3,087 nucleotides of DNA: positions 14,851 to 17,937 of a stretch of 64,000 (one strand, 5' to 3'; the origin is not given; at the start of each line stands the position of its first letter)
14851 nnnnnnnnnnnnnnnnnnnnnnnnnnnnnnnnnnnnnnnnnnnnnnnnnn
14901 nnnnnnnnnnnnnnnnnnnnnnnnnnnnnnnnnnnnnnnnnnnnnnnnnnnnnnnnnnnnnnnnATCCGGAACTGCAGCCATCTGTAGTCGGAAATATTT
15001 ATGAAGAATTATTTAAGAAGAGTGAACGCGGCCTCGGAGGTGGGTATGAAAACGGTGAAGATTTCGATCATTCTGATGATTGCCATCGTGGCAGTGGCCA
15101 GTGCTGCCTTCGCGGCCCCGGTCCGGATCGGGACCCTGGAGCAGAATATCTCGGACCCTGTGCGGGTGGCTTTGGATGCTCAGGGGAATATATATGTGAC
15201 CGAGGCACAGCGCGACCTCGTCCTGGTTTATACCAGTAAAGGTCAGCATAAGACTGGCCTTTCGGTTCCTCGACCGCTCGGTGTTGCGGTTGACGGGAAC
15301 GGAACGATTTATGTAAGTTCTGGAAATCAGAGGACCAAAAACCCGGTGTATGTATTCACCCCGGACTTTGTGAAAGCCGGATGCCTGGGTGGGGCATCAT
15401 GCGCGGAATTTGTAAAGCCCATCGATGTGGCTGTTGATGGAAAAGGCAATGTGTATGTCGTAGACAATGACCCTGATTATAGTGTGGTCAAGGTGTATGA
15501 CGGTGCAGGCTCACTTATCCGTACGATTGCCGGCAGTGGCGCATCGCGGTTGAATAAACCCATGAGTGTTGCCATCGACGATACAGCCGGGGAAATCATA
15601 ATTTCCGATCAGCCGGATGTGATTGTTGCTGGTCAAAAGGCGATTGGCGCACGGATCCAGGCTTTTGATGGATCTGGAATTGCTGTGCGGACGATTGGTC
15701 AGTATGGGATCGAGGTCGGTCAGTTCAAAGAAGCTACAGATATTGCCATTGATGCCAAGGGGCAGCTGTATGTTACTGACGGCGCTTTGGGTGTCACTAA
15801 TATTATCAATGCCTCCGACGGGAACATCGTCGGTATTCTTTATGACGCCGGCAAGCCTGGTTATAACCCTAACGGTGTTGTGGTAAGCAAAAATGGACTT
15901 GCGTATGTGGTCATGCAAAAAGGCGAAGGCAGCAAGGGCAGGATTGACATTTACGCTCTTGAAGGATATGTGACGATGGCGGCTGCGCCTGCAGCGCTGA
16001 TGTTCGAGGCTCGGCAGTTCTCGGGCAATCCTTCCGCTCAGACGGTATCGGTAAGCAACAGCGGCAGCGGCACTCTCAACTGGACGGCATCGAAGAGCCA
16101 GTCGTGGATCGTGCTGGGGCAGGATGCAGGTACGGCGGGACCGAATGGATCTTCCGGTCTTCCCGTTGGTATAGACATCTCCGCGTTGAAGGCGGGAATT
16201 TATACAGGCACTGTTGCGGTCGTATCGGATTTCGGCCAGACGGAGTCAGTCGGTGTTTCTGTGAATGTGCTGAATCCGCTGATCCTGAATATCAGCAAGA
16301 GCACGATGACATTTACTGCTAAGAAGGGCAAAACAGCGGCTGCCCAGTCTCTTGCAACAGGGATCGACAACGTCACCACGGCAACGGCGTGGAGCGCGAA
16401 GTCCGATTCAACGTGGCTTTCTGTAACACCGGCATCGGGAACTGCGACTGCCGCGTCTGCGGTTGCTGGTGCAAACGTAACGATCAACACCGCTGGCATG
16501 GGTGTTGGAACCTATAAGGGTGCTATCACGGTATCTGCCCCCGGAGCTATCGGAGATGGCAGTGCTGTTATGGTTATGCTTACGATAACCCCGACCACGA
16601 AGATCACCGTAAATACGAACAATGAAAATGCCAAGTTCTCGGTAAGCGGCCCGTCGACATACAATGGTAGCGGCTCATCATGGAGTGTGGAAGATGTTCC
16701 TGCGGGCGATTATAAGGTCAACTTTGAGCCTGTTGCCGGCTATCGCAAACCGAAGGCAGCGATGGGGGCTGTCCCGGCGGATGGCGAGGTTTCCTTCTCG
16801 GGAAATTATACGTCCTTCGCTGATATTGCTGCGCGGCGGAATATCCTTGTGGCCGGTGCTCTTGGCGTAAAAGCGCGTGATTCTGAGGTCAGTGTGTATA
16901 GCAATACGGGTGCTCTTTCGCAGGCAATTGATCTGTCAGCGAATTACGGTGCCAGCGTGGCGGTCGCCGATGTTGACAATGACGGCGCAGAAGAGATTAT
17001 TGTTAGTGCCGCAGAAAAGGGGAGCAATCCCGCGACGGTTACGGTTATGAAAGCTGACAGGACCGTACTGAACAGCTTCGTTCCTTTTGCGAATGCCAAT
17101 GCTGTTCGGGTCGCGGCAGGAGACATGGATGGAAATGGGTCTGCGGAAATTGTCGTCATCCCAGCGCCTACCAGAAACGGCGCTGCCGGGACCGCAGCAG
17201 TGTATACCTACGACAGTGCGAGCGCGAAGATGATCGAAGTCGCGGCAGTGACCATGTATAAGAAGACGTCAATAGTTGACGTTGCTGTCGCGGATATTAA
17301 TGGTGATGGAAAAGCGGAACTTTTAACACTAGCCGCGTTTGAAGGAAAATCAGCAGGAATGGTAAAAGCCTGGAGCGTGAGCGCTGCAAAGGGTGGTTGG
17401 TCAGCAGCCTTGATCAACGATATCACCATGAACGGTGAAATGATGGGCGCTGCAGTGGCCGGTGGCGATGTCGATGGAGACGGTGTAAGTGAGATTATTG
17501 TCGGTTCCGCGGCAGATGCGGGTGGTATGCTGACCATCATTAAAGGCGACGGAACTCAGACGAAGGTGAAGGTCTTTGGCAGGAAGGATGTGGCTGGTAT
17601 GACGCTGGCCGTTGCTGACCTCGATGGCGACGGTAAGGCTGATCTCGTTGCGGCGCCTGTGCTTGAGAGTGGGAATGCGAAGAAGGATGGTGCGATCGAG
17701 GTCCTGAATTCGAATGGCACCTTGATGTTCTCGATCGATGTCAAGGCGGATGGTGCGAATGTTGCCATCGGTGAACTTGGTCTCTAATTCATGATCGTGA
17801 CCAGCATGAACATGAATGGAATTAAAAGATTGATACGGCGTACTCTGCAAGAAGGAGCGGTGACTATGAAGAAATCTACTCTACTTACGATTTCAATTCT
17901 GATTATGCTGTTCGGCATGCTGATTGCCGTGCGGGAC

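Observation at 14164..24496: Porin-less multiheme cytochrome operon (~50 heme sites) with a double beta-propeller secreted protein: candidate undescribed extracellular electron-transfer module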

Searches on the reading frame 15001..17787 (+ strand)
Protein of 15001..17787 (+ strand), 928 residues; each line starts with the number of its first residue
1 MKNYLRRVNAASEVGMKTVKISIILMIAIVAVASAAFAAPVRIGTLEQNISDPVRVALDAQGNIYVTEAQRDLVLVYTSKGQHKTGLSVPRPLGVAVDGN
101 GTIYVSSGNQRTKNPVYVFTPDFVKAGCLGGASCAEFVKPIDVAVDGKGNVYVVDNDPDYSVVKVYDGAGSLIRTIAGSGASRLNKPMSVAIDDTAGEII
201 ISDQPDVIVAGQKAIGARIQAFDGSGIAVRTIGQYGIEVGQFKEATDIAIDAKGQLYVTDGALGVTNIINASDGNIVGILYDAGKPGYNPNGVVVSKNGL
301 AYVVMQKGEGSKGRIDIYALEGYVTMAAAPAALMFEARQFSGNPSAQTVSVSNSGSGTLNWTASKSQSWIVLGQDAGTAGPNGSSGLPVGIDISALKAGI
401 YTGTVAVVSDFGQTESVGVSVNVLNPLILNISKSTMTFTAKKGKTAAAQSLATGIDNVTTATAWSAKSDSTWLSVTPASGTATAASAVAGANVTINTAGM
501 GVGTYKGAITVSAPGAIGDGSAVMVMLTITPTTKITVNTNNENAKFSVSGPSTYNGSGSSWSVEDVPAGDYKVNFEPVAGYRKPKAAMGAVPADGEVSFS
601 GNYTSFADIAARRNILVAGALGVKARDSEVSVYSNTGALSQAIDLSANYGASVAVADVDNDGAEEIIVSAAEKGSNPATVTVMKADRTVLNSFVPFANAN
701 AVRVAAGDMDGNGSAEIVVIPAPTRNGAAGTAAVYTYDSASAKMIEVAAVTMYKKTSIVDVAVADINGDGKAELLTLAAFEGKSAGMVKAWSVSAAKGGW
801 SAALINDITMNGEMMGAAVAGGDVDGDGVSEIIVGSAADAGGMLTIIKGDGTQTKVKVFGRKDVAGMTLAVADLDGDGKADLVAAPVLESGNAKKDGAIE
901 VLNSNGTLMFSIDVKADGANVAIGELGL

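Call 8: search_protein_families(library=pfam, proteins=[window:15001-17787:+], max_evalue=0.01)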
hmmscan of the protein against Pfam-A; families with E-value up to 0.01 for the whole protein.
window:15001-17787:+ (928 aa): 15 families
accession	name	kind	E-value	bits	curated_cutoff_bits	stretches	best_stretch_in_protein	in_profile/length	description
PF01839.29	FG-GAP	-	8.4e-20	70.7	22.1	4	865-884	1-20/37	FG-GAP repeat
PF13517.12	FG-GAP_3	-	9.6e-20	71.4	26.9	3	823-883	1-60/61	FG-GAP-like repeat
PF19190.6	BACON_2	-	1.9e-14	53.8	25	2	328-410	4-84/94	Viral BACON domain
PF01436.27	NHL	-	2.7e-14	52.8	20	0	137-156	1-20/28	NHL repeat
PF06739.17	SBBP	-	2.8e-05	24.4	20.5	0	140-154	15-29/38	Beta-propeller repeat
PF25021.1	TEN_NHL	-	2.8e-05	23.7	27.1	1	128-190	132-189/357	Teneurin NHL domain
PF25292.1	Beta-prop_CGLA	-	4e-05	23.7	26.8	0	712-778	146-208/316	Lambda-carrageenase beta-propeller domain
PF12256.14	TcdB_toxin_midN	-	0.0015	18.3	24.8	0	749-778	16-47/181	Insecticide toxin TcdB middle/N-terminal region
PF23500.1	DUF7133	-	0.0031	17.3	27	0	47-69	23-45/385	Domain of unknown function (DUF7133)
PF22076.2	Cep192_D6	-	0.0039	17.8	35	0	328-420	6-99/101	Cep192 domain 6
PF14783.12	BBS2_Mid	-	0.004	17.7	27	0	652-672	1-21/108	Ciliary BBSome complex subunit 2, middle region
PF16743.10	PliI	-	0.0041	17.2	27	0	652-694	61-104/123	Periplasmic lysozyme inhibitor of I-type lysozyme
PF20067.5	SSL_N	-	0.0071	16.6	18.9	0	247-259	25-37/46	Strictosidine synthase-like, N-terminal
PF18975.6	DUF5711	-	0.0083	15.8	26.3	0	141-202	97-157/344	Family of unknown function (DUF5711)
PF06977.17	SdiA-regulated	-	0.0089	15.7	21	0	82-107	215-240/249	SdiA-regulated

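Call 9: search_protein_families(library=ncbifam, proteins=[window:15001-17787:+], max_evalue=0.01)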
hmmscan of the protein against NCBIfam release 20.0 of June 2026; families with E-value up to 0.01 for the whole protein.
window:15001-17787:+ (928 aa): 4 families
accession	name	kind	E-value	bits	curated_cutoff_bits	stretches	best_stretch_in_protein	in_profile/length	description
NF035926.1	scyF_NHL_VPEP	equivalog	1.9e-25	89.8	350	3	130-295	143-295/376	scytonemin biosynthesis PEP-CTERM protein ScyF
NF053768.1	CIS12_fam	equivalog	1.2e-06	27.5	860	1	42-109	120-187/715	CIS12 family contractile injection system protein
NF040734.1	CC-COOH_SaoC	equivalog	7.4e-05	22.6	80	0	654-720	51-117/148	Cys-Cys-COOH (seleno)protein SaoC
NF047780.1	LIC12708_fam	subfamily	0.0013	17.7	150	0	134-259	116-198/391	LIC_12708 family protein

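Call 54: find_homologous_proteins(query=window:15046-17784:+, max_evalue=1e-10)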
Query window:15046-17784:+ (913 aa): 210 proteins with E <= 1e-10 among 8000 candidates; the best 120 are listed.
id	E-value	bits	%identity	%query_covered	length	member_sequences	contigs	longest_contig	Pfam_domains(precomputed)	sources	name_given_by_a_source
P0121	0.0e+0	1919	100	100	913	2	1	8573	PF01839.30,PF19190.7,PF13517.13,PF01436.28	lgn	-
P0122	0.0e+0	1124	59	100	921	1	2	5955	PF01839.30,PF19190.7,PF25292.1,PF13517.13,PF01436.28,PF25021.2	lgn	-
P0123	1.3e-263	895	50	100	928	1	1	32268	PF01839.30,PF19190.7,PF22076.3,PF13517.13,PF14783.13,PF01436.28,PF25021.2,PF06739.18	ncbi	-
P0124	1.1e-259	882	50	100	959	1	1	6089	PF01839.30,PF19190.7,PF13517.13,PF01436.28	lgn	-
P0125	1.3e-256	872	50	100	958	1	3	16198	PF01839.30,PF12256.15,PF19190.7,PF13517.13,PF01436.28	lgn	-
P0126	3.2e-246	838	42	100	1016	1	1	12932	PF01839.30,PF19190.7,PF13517.13,PF01436.28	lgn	-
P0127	3.0e-230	785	45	100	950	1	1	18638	PF01839.30,PF19190.7,PF21348.4,PF13517.13,PF14783.13,PF01436.28,PF25021.2,PF08450.19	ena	-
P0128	2.4e-226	772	46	100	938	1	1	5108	PF01839.30,PF19190.7,PF13517.13,PF20067.6,PF01436.28,PF25021.2,PF08450.19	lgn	-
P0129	1.4e-225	770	45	100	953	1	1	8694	PF01839.30,PF19190.7,PF13517.13,PF01436.28,PF08450.19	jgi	jgi:sugar lactone lactonase YvrE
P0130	7.2e-225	767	46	100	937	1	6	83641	PF01839.30,PF19190.7,PF13517.13,PF20067.6,PF01436.28,PF25021.2,PF08450.19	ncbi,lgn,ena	ncbi:MAG: FG-GAP-like repeat-containing protein [Nitrospirota bacterium]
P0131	8.9e-225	767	45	100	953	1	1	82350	PF01839.30,PF12256.15,PF19190.7,PF13517.13,PF01436.28,PF08450.19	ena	-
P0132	4.6e-221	755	44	100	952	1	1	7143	PF01839.30,PF19190.7,PF13517.13,PF01436.28,PF08450.19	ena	-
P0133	2.3e-220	752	44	100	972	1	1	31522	PF01839.30,PF12256.15,PF19190.7,PF13517.13,PF01436.28,PF06739.18,PF08450.19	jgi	jgi:sugar lactone lactonase YvrE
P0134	1.6e-219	750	45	100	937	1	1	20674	PF01839.30,PF19190.7,PF21348.4,PF13517.13,PF20067.6,PF01436.28,PF25021.2,PF08450.19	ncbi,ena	-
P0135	5.2e-219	748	44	100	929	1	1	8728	PF01839.30,PF19190.7,PF21348.4,PF17170.11,PF13517.13,PF01436.28,PF06739.18,PF08450.19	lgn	-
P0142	7.8e-196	671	41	100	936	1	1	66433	PF01839.30,PF19190.7,PF17170.11,PF13517.13,PF01436.28,PF08450.19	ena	-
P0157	3.7e-103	365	29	100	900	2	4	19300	PF01839.30,PF19190.7,PF17170.11,PF22076.3,PF13517.13,PF01436.28,PF08450.19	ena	-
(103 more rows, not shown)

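Call 70: predict_structure(alignment_id=A2)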
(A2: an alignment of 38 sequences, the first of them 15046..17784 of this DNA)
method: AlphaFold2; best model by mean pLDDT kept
length: 913 residues; sequences in the alignment: 38
mean_pLDDT: 88.2   pTM: 0.52
mean pLDDT of the five models: 88.2, 87.7, 86.8, 86.6, 85.9
residues with pLDDT >= 90: 523; 70-90: 325; 50-70: 56; < 50: 9
segments of 3 or more residues with pLDDT < 50: 16-21
pLDDT, mean of each block of 10 residues (from residue 1): 60 53 77 92 93 95 92 96 95 89 95 86 94 95 88 92 90 95 94 87 93 92 89 93 94 92 91 93 94 89 92 94 87 95 95 96 94 95 94 90 94 88 84 89 88 91 89 88 85 90 89 85 95 94 92 92 88 86 92 92 79 83 87 83 92 83 90 92 87 91 80 73 91 79 82 90 72 86 78 83 91 92 84 89 80 92 93 64 87 88 85 86
secondary structure, 60 per line:
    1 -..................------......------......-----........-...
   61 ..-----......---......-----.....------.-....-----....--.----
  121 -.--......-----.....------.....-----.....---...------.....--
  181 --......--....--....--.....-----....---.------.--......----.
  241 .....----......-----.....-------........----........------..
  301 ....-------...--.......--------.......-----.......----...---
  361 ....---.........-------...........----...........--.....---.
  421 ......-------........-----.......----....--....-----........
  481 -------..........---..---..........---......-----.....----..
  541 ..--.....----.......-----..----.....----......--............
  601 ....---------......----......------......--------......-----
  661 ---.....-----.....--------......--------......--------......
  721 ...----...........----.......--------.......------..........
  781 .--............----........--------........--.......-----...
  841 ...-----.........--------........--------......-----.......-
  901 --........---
elements in order (helices of 4 or more, strands of 3 or more residues): H2-19 E26-31 E38-43 E49-53 E58-62 E68-73 E77-82 E88-92 E101-104 E110-113 E125-130 E136-140 E147-151 E157-161 E174-178 E183-188 E191-194 E197-200 E203-207 E213-216 E230-235 E240-245 E250-255 E261-265 E273-280 E285-292 E299-304 E312-314 E317-323 E332-338 E344-350 E355-357 E361-364 E368-376 E384-394 E399-409 E412-416 E420-426 E434-441 E447-453 E458-461 E464-467 E473-480 E488-497 E506-515 E519-524 E530-534 E539-542 E545-549 E554-560 E572-576 E581-586 H591-597 E598-604 E614-619 E624-629 E636-641 E650-655 E664-668 E674-678 E687-692 E701-706 E715-723 E728-738 E743-749 E758-764 E771-781 E784-795 E800-807 E816-823 E826-832 E838-843 E849-857 E866-873 E882-887 E893-899 E903-910

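Call 72: fold_search(model_id=the predicted structure, library=pdb)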
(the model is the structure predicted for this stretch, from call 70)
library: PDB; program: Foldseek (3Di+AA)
matches with E <= 10: 1750; with E <= 0.001: 793
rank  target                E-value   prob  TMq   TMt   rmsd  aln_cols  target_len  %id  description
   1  7djm                  2.0e-16  1.00  0.25  0.49  21.4       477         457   13  Structure of four truncated and mutated forms of quenching protein (released 2022-06-08)
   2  7djl_C                1.1e-15  1.00  0.25  0.47  11.8       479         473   14  Structure of four truncated and mutated forms of quenching protein (released 2022-06-08)
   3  7djl_B                1.2e-15  1.00  0.25  0.47  11.8       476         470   14  Structure of four truncated and mutated forms of quenching protein (released 2022-06-08)
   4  7qrw                  3.7e-15  1.00  0.26  0.82   2.8       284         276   24  Crystal structure of NHL domain of TRIM3 (released 2022-05-04)
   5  7qrv_D                4.1e-15  1.00  0.26  0.81   4.4       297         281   22  Crystal structure of NHL domain of TRIM2 (full C-terminal) (released 2022-05-04)
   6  7djl_A                5.1e-15  1.00  0.25  0.46  11.6       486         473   13  Structure of four truncated and mutated forms of quenching protein (released 2022-06-08)
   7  7qrv_B                5.6e-15  1.00  0.26  0.82   4.4       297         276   22  Crystal structure of NHL domain of TRIM2 (full C-terminal) (released 2022-05-04)
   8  6xg7                  8.1e-15  1.00  0.26  0.78   4.2       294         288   23  1.3 A Resolution Structure of the of the NHL Repeat Region of D. melanogaster Thin (released 2020-12-16)
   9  7b2r_A                8.8e-15  1.00  0.27  0.84   2.7       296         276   22  Crystal structure of NHL domain of TRIM2 (released 2021-01-13)
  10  7b96_A                9.7e-15  1.00  0.27  0.84   3.0       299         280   21  NHL domain of human TRIM2 (released 2022-01-12)
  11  7sqc_2A               1.4e-14  1.00  0.17  0.20  30.6       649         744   11  Ciliary C1 central pair apparatus isolated from Chlamydomonas reinhardtii (released 2022-04-13)
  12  9ijj_C                2.2e-14  1.00  0.20  0.19  28.6       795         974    8  In situ structure of the central apparatus in mouse sperm axoneme. (released 2025-06-04)
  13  7b2r_B                3.6e-14  1.00  0.26  0.82   4.3       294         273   22  Crystal structure of NHL domain of TRIM2 (released 2021-01-13)
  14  7qrv_A                4.2e-14  1.00  0.26  0.83   3.2       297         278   21  Crystal structure of NHL domain of TRIM2 (full C-terminal) (released 2022-05-04)
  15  6d69                  4.6e-14  1.00  0.27  0.79   3.4       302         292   22  Crystal Structure of the NHL Repeat Region of D. melanogaster Thin (released 2019-04-24)
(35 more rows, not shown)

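Call 100: search_protein_representatives(alignment_id=A2)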
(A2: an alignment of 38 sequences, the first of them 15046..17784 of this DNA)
Query: 38 sequences, 928 profile positions. Proteins with E-value up to 0.001 (for the whole library): 321214; up to 1e-10: 150896; up to 1e-30: 27194. The best 150 are listed.
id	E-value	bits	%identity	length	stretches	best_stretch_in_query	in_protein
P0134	0.0e+00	1366.6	-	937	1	1-928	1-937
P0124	0.0e+00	1247.6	-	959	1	1-928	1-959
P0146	0.0e+00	1228.4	-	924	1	1-928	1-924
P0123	0.0e+00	1201.2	-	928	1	1-928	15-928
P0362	0.0e+00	1149.7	-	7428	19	28-257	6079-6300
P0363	0.0e+00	1144.0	-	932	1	2-928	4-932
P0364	0.0e+00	1141.6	-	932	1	1-928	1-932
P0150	0.0e+00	1136.9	-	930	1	4-928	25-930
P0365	0.0e+00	1129.2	-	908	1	7-924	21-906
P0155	0.0e+00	1126.3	-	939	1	1-928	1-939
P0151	0.0e+00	1125.9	-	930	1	1-927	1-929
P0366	0.0e+00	1093.1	-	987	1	3-916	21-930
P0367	0.0e+00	1017.3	-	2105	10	312-511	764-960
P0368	7.0e-299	1010.3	-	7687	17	78-255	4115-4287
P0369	1.5e-296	1002.6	-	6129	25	48-256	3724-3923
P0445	5.5e-182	623.5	-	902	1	9-927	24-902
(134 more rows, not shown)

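Call 101: find_encoding_contigs(protein=P0445, flank=8000, max_places=1)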
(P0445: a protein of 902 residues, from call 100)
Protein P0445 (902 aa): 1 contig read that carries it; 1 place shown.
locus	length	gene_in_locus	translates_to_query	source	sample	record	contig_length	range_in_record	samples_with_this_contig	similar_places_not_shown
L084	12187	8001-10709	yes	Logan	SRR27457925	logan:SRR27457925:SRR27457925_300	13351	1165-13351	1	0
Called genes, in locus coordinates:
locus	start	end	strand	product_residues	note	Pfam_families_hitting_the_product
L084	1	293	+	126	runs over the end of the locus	PF07900:DUF1670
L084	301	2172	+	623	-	-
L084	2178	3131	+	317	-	PF13623:SurA_N_2, PF13624:SurA_N_3, PF09312:SurA_N, PF13145:Rotamase_2, PF13616:Rotamase_3, PF00639:Rotamase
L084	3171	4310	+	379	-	PF05635:23S_rRNA_IVP, PF01436:NHL (faint), PF01731:Arylesterase (faint), PF06739:SBBP (faint), PF25021:TEN_NHL (faint), PF08450:SGL (faint), PF17170:DUF5128 (weak)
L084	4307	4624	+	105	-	-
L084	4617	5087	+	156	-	PF26618:DUF8196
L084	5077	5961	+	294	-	PF09699:Paired_CXXCH_1 (faint)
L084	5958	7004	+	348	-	PF14537:Cytochrom_c3_2 (faint), PF09699:Paired_CXXCH_1 (weak), PF14522:Cytochrome_C7 (faint), PF22678:Cytochrom_c_NrfB-like (weak)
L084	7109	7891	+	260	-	PF14522:Cytochrome_C7 (faint), PF09699:Paired_CXXCH_1 (weak)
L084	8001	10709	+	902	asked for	PF01436:NHL (faint), PF06739:SBBP (faint), PF19190:BACON_2 (weak), PF22076:Cep192_D6 (faint), PF22544:HYDIN_VesB_CFA65-like_Ig (faint), PF19190:BACON_2, PF01839:FG-GAP (faint), PF13517:FG-GAP_3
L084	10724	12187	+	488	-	?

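Call 102: find_encoding_contigs(protein=P0157, flank=8000, max_places=1)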
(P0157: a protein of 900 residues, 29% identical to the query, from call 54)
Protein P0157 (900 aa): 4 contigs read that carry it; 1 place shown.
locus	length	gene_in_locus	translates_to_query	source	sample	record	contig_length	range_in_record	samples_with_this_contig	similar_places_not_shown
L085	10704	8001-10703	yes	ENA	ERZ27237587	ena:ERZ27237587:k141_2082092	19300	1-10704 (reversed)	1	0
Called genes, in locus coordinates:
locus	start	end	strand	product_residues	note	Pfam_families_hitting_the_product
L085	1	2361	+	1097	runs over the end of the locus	PF02743:dCache_1, PF00989:PAS, PF13426:PAS_9, PF00989:PAS (weak), PF08448:PAS_4, PF13426:PAS_9 (weak), PF00512:HisKA, PF02518:HATPase_c, +3 more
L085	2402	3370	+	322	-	PF04392:ABC_sub_bind, PF13458:Peripla_BP_6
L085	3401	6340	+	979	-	PF02743:dCache_1, PF00672:HAMP, PF08448:PAS_4 (weak), PF13426:PAS_9, PF13188:PAS_8 (weak), PF08448:PAS_4 (weak), PF00512:HisKA, PF02518:HATPase_c, +1 more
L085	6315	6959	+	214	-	PF00072:Response_reg, PF12840:HTH_20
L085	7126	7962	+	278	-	PF09699:Paired_CXXCH_1 (faint)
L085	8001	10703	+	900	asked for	PF01436:NHL (faint), PF08450:SGL (faint), PF17170:DUF5128 (faint), PF01839:FG-GAP (faint), PF19190:BACON_2, PF22076:Cep192_D6 (faint), PF19190:BACON_2 (weak), PF13517:FG-GAP_3 (weak)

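Call 103: find_encoding_contigs(protein=P0142, flank=10000, max_places=1)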
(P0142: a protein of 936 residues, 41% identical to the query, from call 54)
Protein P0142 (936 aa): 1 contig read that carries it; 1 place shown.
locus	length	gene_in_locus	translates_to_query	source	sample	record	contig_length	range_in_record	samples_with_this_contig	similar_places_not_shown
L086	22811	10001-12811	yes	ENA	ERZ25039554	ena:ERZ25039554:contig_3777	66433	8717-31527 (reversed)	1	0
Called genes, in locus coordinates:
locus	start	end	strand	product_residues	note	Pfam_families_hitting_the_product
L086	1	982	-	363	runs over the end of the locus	PF05222:AlaDh_PNT_N, PF01262:AlaDh_PNT_C, PF02826:2-Hacid_dh_C (weak)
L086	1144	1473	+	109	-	PF14235:DUF4337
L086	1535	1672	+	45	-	PF14235:DUF4337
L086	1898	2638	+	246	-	PF27246:MJ1433_N, PF27232:MJ1433_C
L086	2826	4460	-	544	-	PF01476:LysM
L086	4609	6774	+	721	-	PF19312:NtrY_N, PF00672:HAMP, PF00989:PAS, PF13188:PAS_8 (faint), PF08448:PAS_4, PF13426:PAS_9, PF00512:HisKA, PF02518:HATPase_c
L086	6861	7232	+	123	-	PF00581:Rhodanese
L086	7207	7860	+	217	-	PF22175:Ogg-HhH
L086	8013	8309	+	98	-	-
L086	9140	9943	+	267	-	PF14537:Cytochrom_c3_2 (faint), PF09699:Paired_CXXCH_1 (faint)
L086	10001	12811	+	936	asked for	PF08450:SGL (faint), PF01436:NHL (faint), PF17170:DUF5128 (faint), PF19190:BACON_2 (weak), PF01839:FG-GAP (weak), PF13517:FG-GAP_3 (weak)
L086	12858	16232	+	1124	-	PF14522:Cytochrome_C7 (faint), PF14537:Cytochrom_c3_2 (faint), PF09698:GSu_C4xC__C2xCH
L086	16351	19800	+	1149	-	PF14522:Cytochrome_C7 (faint), PF14537:Cytochrom_c3_2 (faint), PF09698:GSu_C4xC__C2xCH, PF22113:Mtrc-MtrF_II-IV_dom (weak)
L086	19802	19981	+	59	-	-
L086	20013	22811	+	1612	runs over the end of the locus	PF16656:Pur_ac_phosph_N (weak), PF03160:Calx-beta, PF14522:Cytochrome_C7 (faint), PF14537:Cytochrom_c3_2 (faint), PF09698:GSu_C4xC__C2xCH (weak)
